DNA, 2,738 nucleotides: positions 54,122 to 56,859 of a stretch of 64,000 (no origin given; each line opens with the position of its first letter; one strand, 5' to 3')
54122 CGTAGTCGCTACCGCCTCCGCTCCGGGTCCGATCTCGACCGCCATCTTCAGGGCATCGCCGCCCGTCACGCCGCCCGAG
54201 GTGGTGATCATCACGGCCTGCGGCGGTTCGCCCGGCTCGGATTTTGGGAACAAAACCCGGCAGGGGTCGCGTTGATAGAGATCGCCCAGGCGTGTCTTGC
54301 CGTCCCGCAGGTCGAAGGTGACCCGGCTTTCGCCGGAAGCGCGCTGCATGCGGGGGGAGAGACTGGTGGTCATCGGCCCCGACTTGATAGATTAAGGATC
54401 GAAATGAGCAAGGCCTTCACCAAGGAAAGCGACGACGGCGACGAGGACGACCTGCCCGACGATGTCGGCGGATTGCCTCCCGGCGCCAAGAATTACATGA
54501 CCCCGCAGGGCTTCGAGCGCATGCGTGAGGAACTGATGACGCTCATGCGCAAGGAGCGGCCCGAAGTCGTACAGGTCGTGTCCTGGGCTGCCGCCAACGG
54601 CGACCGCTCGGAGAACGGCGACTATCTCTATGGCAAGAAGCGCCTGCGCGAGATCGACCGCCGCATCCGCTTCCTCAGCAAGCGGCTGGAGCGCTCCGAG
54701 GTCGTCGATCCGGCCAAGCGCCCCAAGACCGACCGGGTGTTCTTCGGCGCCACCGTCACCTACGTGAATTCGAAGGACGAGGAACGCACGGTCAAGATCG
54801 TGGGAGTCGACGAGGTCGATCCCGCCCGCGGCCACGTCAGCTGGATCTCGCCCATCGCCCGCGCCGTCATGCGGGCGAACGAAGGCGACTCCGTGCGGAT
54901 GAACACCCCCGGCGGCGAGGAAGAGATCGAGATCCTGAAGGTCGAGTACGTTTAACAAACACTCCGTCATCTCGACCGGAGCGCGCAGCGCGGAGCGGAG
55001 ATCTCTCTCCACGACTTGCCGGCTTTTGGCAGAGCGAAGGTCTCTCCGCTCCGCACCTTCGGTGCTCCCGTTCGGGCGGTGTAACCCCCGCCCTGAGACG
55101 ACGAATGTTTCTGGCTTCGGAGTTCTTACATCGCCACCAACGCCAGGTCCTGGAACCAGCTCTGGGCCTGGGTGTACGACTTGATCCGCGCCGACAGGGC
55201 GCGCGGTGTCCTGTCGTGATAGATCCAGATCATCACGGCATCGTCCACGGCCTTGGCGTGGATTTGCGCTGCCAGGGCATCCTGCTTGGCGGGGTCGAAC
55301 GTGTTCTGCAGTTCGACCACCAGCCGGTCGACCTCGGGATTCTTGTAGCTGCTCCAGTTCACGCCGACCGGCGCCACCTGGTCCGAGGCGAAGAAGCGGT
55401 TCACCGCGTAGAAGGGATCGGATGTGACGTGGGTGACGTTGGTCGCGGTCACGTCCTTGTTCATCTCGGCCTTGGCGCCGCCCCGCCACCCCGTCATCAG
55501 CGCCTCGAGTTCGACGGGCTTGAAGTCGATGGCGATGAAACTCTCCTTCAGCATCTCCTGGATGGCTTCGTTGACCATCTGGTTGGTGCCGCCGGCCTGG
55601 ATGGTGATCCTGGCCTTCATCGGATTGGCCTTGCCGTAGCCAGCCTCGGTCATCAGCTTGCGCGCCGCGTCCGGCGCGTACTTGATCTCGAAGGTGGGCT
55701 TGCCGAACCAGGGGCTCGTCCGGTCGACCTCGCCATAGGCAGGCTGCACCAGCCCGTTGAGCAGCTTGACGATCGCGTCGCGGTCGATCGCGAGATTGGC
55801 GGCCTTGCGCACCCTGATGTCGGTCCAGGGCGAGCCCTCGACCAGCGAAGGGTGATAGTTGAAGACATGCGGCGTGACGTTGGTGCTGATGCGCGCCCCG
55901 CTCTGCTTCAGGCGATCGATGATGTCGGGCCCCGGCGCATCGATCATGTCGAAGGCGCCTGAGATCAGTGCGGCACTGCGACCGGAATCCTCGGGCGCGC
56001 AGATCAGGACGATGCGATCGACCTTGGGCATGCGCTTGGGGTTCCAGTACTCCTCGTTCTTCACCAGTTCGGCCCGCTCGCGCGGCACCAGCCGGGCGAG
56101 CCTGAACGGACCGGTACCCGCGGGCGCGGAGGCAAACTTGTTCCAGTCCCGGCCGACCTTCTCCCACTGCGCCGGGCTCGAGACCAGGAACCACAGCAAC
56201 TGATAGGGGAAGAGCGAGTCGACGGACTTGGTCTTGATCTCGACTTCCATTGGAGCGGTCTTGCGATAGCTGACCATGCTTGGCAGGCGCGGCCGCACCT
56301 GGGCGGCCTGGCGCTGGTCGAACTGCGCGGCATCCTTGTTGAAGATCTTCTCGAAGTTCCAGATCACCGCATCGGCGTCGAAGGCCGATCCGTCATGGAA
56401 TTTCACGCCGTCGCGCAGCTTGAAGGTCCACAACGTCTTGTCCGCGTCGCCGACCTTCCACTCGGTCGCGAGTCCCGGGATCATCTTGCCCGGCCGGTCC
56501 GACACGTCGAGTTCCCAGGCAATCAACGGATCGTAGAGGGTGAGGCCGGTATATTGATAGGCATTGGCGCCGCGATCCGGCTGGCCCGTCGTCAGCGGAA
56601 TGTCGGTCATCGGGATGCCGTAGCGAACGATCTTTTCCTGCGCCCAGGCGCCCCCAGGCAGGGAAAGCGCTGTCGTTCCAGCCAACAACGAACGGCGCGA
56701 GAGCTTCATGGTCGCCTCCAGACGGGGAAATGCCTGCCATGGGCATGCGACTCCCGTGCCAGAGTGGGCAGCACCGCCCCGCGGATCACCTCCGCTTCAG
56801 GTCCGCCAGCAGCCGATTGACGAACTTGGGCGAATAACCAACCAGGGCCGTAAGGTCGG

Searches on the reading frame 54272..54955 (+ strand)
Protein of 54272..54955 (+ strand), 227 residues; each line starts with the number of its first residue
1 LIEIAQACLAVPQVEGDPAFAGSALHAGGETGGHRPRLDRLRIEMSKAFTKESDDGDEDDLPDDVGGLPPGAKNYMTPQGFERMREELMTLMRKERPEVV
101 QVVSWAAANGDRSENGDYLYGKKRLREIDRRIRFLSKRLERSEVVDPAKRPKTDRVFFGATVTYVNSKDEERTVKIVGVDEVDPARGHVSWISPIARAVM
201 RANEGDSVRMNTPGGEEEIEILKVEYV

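Call 44: search_protein_families(library=ncbifam, proteins=[window:54272-54955:+], max_evalue=1e-10)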
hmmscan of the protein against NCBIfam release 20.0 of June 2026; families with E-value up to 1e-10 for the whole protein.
window:54272-54955:+ (227 aa): 13 families
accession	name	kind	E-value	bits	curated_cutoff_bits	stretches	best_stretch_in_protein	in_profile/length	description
NF002506.1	PRK01885.1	equivalog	4.3e-71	237.6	188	1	73-226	2-154/156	transcription elongation factor GreB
TIGR01461.1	greB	equivalog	1.3e-64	216.7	171.05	1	73-227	2-155/156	transcription elongation factor GreB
NF001261.0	PRK00226.1-2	equivalog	8.1e-39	133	167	1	73-226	3-156/157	transcription elongation factor GreA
NF001264.0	PRK00226.1-5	equivalog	1.8e-36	125.3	180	1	75-227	5-158/158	transcription elongation factor GreA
NF001263.0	PRK00226.1-4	equivalog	2.6e-36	124.9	145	1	73-225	6-158/160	transcription elongation factor GreA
TIGR01462.1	greA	subfamily_domain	5.2e-36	124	139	1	75-225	1-151/151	transcription elongation factor GreA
NF001260.0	PRK00226.1-1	equivalog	2.5e-21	76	234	1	76-225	8-157/160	transcription elongation factor GreA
NF004973.0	PRK06342.1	equivalog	6.7e-20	71.4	159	1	45-224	1-159/160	transcription elongation factor GreA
NF011309.0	PRK14720.1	equivalog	1.1e-17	63.5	714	1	40-225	717-901/906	transcription elongation factor GreA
NF004548.0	PRK05892.1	equivalog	6.7e-14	52.1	126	1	80-225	12-155/158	nucleoside diphosphate kinase regulator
NF001262.0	PRK00226.1-3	equivalog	3.2e-12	46.5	161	1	73-222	6-157/165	transcription elongation factor GreA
NF004969.0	PRK06330.1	equivalog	1.8e-11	43.4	697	1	75-211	568-703/718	transcript cleavage factor/unknown domain fusion protein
NF004396.0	PRK05753.1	equivalog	8.8e-11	41.8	109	0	130-226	30-127/137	nucleoside diphosphate kinase regulator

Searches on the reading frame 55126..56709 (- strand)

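Call 44: search_protein_families(library=ncbifam, proteins=[window:55126-56709:-], max_evalue=1e-10)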
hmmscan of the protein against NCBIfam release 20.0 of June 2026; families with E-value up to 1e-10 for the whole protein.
window:55126-56709:- (527 aa): 9 families
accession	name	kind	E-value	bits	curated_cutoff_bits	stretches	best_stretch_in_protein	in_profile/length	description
NF045468.1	Opp5A_nikA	equivalog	1e-35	123.2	600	1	74-517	55-477/488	nickel ABC transporter substrate-binding protein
TIGR02294.1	nickel_nikA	equivalog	2.6e-29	102.1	393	1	58-364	35-333/501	nickel ABC transporter substrate-binding protein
NF011942.0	PRK15413.1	equivalog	1.5e-28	99.8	594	1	73-494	68-478/512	glutathione ABC transporter substrate-binding protein GsiB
TIGR04028.1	SBP_KPN_01854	hypoth_equivalog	1.2e-22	80.2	468.5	1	196-501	162-482/509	TIGR04028 family ABC transporter substrate-binding protein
NF011684.0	PRK15104.1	equivalog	9.8e-22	77.3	947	1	67-513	73-525/543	oligopeptide ABC transporter substrate-binding protein OppA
NF043070.1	DppA_dipep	equivalog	1.3e-21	76.8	1005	1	190-512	201-519/535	dipeptide ABC transporter periplasmic-binding protein DppA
NF045467.1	Opp4A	equivalog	2.1e-19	69.2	650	1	76-361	79-383/556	oligopeptide ABC transporter substrate-binding protein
NF047575.1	opine_bind_CntA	exception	2.7e-19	69.1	800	1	65-367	66-369/535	staphylopine-dependent metal ABC transporter substrate-binding lipoprotein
NF011689.0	PRK15109.1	equivalog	2.8e-18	65.9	560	1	67-465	70-476/547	ABC transporter substrate-binding protein SapA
